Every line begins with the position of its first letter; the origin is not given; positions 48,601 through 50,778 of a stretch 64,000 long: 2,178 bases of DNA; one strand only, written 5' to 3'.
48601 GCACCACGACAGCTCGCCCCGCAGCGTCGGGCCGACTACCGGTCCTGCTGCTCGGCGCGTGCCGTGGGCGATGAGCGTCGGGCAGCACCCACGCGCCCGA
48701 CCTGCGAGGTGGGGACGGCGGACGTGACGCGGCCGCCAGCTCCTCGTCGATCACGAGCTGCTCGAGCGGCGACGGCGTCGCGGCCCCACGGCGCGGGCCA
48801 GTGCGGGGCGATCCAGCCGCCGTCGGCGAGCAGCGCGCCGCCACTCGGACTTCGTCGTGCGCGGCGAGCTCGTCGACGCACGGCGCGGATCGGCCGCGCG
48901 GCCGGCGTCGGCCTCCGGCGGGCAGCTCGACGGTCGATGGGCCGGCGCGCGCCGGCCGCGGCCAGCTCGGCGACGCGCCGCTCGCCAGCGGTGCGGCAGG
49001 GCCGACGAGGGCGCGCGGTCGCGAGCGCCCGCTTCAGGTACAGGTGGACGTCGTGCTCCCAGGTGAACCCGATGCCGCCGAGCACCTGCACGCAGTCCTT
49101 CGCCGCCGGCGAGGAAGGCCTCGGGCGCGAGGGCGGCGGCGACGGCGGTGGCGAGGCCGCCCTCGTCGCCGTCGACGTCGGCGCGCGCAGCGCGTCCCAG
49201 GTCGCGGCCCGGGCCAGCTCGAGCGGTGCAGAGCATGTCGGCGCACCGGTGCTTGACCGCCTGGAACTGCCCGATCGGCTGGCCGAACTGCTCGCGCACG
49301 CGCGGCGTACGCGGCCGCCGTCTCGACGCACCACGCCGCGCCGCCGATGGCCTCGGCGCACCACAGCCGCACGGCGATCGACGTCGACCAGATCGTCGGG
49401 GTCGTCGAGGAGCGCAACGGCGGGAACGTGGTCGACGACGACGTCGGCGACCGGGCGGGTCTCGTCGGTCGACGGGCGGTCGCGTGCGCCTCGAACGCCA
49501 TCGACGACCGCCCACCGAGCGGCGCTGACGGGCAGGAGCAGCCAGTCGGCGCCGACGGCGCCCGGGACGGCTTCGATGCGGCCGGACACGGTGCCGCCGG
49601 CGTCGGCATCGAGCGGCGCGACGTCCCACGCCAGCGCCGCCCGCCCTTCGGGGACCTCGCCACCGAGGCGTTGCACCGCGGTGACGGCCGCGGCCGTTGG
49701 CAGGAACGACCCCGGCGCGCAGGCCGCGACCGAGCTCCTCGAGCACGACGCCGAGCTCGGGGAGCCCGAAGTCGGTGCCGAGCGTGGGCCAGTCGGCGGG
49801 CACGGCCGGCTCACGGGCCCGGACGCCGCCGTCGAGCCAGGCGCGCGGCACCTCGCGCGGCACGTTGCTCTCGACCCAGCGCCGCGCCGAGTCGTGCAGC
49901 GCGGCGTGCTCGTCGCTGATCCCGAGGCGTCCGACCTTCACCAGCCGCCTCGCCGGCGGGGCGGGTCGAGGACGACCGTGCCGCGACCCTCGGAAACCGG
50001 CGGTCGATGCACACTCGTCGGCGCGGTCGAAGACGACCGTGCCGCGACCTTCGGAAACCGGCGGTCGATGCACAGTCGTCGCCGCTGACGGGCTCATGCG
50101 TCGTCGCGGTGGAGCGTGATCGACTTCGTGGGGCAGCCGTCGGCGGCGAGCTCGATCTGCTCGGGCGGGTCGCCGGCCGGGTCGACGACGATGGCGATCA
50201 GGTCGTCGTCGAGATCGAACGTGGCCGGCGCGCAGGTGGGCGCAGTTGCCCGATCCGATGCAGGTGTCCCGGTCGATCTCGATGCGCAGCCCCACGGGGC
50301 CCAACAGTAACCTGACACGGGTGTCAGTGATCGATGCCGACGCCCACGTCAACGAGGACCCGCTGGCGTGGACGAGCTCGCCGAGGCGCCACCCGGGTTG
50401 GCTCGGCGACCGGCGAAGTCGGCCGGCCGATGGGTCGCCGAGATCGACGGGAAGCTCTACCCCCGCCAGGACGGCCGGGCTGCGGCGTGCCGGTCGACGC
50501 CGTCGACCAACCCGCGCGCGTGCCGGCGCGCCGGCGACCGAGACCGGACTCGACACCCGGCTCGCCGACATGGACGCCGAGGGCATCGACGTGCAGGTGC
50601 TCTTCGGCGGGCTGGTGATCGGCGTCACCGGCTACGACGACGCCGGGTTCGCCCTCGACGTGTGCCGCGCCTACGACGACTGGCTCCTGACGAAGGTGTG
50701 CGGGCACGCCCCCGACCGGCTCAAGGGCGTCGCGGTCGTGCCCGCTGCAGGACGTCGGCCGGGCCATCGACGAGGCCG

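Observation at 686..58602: A 16-bp palindrome CTGACR-N4-YGTCAG sits in front of nearly every transcription unit (14 copies): signature of one large, uncharacterised catabolic regulon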

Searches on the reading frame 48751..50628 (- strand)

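Call 47: search_protein_families(library=pfam, max_evalue=0.001, proteins=[window:48751-50628:-])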
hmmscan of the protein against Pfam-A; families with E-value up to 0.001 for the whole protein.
window:48751-50628:- (625 aa): 1 family
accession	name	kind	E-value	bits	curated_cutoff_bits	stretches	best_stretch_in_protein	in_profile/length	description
PF00441.29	Acyl-CoA_dh_1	-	0.0001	22.9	22.4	1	443-503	38-97/150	Acyl-CoA dehydrogenase, C-terminal domain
